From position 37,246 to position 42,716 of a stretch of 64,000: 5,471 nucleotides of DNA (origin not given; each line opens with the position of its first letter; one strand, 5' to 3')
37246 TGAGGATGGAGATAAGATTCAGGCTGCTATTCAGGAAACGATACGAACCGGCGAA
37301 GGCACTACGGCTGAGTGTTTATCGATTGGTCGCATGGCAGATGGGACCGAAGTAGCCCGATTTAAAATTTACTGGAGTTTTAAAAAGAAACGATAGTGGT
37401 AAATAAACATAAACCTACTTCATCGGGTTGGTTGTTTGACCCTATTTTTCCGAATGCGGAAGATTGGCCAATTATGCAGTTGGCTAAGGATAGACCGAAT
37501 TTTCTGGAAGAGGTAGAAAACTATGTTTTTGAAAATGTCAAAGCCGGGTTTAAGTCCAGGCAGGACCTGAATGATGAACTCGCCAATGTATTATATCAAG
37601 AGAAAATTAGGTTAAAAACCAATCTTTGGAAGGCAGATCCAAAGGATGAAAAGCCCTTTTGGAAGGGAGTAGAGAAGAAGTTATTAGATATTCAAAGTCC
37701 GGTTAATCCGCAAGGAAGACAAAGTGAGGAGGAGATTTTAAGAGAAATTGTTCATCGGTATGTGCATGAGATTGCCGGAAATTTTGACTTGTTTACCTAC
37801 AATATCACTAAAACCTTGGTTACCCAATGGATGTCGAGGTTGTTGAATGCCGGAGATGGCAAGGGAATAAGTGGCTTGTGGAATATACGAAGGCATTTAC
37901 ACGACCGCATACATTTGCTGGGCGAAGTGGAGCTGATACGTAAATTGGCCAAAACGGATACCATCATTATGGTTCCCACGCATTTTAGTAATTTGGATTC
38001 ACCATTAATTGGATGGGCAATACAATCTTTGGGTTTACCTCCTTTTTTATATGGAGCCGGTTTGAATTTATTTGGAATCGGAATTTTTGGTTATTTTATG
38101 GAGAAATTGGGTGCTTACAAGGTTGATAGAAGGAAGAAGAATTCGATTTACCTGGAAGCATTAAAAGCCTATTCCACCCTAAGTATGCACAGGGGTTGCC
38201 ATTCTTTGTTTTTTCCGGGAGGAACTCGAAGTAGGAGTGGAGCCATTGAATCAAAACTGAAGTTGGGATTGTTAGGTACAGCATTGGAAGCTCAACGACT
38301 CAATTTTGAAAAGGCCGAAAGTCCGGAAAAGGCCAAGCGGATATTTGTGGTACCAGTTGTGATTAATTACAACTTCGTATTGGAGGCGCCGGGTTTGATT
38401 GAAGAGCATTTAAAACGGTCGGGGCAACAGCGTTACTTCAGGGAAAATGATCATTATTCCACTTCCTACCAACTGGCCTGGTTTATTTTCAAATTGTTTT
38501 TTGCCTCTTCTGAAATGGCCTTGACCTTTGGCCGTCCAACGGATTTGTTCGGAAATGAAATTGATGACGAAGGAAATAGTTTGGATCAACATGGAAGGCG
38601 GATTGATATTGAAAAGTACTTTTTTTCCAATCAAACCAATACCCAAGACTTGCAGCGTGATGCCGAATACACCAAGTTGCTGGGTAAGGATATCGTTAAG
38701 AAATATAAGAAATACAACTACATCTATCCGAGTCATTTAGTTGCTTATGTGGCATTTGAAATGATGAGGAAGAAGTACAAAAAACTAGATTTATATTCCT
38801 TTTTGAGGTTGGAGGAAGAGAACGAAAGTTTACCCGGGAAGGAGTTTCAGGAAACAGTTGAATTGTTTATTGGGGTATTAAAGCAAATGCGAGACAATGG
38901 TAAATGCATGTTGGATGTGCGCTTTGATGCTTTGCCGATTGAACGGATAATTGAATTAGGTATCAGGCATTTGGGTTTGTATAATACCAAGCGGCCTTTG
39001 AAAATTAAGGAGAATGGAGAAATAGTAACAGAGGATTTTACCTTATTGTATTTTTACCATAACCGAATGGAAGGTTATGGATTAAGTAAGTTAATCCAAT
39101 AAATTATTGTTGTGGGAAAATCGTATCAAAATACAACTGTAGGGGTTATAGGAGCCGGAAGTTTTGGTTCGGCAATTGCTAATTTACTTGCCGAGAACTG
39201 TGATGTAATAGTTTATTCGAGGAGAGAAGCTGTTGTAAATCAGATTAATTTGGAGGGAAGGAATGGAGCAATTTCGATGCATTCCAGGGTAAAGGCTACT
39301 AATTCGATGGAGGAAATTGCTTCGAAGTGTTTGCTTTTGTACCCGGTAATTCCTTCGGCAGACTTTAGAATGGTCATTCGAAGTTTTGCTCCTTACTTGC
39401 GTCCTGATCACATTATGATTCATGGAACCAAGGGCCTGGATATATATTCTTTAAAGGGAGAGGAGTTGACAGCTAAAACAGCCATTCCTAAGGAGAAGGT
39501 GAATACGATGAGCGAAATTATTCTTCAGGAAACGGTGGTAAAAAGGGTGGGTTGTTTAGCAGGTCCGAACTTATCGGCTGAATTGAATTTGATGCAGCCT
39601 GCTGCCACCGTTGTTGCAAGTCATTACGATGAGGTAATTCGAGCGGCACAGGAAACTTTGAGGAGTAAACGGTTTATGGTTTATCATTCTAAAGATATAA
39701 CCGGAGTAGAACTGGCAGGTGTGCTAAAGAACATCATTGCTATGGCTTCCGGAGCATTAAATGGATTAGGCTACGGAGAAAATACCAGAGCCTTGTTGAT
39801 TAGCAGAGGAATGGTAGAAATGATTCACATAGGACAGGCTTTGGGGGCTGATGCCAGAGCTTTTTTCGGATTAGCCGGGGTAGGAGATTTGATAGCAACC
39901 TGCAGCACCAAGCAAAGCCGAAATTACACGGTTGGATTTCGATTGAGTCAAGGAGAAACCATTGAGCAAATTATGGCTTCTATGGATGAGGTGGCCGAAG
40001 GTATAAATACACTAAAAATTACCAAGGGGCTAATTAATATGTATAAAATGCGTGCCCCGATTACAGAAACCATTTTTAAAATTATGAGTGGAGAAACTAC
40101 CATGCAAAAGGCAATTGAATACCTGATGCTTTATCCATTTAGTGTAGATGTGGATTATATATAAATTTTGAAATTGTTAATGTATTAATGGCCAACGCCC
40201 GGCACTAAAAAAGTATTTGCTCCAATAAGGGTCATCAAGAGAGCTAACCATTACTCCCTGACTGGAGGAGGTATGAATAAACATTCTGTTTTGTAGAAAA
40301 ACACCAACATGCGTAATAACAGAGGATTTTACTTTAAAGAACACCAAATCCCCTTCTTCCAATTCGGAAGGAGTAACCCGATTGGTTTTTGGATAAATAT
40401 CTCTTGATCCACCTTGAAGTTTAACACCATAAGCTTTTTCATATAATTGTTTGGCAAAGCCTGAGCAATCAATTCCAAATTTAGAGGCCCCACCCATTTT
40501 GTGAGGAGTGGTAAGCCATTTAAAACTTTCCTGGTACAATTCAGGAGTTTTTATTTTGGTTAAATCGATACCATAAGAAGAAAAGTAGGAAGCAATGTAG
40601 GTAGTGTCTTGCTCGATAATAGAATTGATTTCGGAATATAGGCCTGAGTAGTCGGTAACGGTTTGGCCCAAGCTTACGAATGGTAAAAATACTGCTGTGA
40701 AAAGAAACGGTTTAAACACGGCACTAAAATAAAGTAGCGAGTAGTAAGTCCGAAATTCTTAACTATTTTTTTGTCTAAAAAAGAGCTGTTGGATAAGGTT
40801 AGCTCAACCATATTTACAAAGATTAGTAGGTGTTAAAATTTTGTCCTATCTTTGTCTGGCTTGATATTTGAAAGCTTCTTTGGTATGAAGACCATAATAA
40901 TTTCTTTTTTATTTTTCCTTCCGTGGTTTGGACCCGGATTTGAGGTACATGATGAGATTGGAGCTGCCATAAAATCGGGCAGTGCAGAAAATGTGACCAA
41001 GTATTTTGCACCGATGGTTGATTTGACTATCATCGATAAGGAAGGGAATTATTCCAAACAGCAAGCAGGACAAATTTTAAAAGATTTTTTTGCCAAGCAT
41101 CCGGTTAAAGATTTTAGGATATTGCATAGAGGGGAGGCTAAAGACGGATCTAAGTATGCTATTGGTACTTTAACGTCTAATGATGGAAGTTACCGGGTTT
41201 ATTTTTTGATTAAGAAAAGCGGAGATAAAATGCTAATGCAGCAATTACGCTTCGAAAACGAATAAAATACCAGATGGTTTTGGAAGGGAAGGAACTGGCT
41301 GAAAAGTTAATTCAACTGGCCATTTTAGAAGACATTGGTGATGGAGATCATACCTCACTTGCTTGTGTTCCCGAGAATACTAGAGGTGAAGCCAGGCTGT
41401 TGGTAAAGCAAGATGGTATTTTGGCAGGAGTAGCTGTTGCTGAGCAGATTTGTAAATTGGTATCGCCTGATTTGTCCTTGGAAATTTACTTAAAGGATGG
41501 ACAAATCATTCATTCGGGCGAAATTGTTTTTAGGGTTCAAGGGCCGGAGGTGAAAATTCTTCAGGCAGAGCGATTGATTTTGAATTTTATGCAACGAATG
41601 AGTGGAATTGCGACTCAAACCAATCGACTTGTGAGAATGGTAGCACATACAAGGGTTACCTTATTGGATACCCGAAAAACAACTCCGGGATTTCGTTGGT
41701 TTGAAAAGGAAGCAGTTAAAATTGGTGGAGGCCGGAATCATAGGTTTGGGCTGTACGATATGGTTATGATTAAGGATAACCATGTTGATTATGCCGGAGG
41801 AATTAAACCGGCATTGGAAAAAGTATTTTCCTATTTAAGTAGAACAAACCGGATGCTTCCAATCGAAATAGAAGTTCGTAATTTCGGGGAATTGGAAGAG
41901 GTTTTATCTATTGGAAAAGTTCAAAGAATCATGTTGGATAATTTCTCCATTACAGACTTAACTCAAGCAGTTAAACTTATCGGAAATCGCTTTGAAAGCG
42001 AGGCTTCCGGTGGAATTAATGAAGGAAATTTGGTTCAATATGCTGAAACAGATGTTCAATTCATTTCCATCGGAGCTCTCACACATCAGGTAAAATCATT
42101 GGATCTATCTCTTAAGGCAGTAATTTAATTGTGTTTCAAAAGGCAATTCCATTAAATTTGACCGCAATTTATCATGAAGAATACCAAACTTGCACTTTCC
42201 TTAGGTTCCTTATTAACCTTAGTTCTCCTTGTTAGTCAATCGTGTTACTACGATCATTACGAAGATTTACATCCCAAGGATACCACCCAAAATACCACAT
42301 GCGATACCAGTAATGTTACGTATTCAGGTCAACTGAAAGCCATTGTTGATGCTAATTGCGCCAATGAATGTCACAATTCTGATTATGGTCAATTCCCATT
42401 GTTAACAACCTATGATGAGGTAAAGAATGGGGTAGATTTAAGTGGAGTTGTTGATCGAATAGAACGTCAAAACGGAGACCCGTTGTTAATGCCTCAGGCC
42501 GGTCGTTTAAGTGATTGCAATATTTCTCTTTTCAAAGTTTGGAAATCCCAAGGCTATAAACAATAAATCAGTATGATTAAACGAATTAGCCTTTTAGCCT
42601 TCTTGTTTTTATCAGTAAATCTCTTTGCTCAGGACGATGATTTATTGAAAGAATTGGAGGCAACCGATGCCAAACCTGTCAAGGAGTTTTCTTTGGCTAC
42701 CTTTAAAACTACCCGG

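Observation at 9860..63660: Nine copies of a roughly 135-155 nt GC-rich intergenic element that I cannot assign to a known family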

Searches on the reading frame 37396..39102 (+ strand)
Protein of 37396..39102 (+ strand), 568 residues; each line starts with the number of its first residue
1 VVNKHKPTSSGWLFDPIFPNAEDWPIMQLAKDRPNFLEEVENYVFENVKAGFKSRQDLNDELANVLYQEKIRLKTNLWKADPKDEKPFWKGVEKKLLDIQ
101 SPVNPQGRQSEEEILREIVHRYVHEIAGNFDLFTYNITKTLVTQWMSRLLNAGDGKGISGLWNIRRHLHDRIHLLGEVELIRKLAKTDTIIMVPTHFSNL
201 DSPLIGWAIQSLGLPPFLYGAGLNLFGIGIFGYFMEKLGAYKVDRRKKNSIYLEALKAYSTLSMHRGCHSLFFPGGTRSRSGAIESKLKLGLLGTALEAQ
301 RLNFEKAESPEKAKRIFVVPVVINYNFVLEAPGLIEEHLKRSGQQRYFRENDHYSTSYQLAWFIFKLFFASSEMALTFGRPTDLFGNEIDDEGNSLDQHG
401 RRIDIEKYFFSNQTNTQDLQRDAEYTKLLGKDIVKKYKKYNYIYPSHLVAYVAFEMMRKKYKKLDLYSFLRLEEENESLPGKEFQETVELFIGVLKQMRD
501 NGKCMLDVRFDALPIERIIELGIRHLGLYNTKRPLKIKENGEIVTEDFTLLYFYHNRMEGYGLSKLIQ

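Call 105: search_protein_families(library=pfam, proteins=[window:37396-39102:+], max_evalue=0.00001)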
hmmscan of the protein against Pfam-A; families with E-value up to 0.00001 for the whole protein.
window:37396-39102:+ (568 aa): 1 family
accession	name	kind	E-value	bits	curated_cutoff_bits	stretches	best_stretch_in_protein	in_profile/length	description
PF01553.26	Acyltransferase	-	7.3e-14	52.2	23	1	178-323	4-131/132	Acyltransferase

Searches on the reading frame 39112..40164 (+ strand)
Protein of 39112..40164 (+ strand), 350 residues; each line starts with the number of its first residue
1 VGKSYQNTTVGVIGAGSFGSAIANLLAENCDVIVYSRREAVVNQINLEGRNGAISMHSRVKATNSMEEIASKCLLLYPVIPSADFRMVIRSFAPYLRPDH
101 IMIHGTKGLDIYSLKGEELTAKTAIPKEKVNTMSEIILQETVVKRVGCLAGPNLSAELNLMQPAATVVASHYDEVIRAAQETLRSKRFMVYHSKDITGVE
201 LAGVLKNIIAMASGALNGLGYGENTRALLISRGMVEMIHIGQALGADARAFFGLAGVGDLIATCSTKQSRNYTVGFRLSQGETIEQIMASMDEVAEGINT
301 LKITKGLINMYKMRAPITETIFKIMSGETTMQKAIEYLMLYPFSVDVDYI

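Call 105: search_protein_families(library=pfam, proteins=[window:39112-40164:+], max_evalue=0.00001)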
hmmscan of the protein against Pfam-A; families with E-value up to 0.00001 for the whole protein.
window:39112-40164:+ (350 aa): 4 families
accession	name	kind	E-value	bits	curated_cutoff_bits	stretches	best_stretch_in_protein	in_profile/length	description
PF07479.19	NAD_Gly3P_dh_C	-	6e-48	163.1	25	1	195-336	1-142/142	NAD-dependent glycerol-3-phosphate dehydrogenase C-terminus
PF01210.29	NAD_Gly3P_dh_N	-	8.2e-27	94.6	23.1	1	10-173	2-155/158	NAD-dependent glycerol-3-phosphate dehydrogenase N-terminus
PF20618.3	GPD_NAD_C_bact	-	1.6e-17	64.2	27.6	1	255-321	1-66/66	Bacterial GPD, NAD-dependent C-terminal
PF03446.21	NAD_binding_2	-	5.3e-06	27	21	0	9-106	1-93/161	NAD binding domain of 6-phosphogluconate dehydrogenase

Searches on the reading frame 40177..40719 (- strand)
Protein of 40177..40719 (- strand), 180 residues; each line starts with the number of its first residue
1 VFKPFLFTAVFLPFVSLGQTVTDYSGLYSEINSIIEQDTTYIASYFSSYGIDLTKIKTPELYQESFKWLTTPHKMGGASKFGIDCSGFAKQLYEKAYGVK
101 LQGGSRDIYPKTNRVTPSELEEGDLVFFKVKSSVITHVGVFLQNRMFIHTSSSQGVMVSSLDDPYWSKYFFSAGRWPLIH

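Call 105: search_protein_families(library=pfam, proteins=[window:40177-40719:-], max_evalue=0.00001)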
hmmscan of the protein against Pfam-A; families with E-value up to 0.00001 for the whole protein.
window:40177-40719:- (180 aa): 1 family
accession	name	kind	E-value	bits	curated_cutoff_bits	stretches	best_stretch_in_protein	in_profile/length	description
PF00877.26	NLPC_P60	-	2.1e-26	92.4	23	1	71-174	2-104/105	NlpC/P60 family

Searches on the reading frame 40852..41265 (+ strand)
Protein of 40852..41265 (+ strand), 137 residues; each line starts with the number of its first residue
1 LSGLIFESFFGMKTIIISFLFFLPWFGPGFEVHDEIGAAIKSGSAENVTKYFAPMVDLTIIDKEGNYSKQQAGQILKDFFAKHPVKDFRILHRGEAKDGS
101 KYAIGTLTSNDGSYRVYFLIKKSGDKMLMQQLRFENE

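Call 105: search_protein_families(library=pfam, proteins=[window:40852-41265:+], max_evalue=0.00001)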
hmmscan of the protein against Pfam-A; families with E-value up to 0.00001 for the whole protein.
window:40852-41265:+ (137 aa): 1 family
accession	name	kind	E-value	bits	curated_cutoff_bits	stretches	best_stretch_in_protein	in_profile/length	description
PF16022.11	DUF4783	-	1.6e-34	118.4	24.1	1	34-135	2-102/102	Domain of unknown function (DUF4783)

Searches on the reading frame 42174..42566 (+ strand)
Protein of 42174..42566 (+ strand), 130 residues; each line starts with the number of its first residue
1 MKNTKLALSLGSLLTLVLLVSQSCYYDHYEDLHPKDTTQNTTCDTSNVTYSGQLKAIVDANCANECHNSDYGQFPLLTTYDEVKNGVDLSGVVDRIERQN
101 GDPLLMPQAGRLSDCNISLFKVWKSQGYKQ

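Call 62: find_encoding_contigs(protein=window:42174-42566:+, flank=500, max_places=5)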
Protein window:42174-42566:+ (130 aa): 6 contigs read that carry it; 5 places shown.
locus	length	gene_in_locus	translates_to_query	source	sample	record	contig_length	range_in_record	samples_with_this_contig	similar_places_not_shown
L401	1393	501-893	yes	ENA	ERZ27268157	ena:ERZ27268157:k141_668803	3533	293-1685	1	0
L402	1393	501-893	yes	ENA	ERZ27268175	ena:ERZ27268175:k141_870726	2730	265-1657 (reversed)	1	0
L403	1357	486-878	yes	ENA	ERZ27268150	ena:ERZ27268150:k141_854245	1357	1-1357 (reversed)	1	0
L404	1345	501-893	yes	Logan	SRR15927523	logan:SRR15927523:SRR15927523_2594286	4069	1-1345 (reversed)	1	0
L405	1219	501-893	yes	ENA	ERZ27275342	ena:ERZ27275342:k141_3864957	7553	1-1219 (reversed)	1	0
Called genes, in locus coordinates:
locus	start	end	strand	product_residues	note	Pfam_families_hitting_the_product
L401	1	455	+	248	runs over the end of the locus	?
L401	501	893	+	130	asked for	-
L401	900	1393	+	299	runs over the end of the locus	PF19089:DUF5777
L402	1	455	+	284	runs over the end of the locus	PF02749:QRPTase_N, PF01729:QRPTase_C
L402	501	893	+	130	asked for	-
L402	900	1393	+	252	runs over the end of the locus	?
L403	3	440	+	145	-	?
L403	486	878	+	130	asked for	-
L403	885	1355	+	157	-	?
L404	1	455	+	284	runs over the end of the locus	PF02749:QRPTase_N, PF01729:QRPTase_C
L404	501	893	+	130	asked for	-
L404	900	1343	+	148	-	?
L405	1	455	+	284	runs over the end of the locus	PF02749:QRPTase_N, PF01729:QRPTase_C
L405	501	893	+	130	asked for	-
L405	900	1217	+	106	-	?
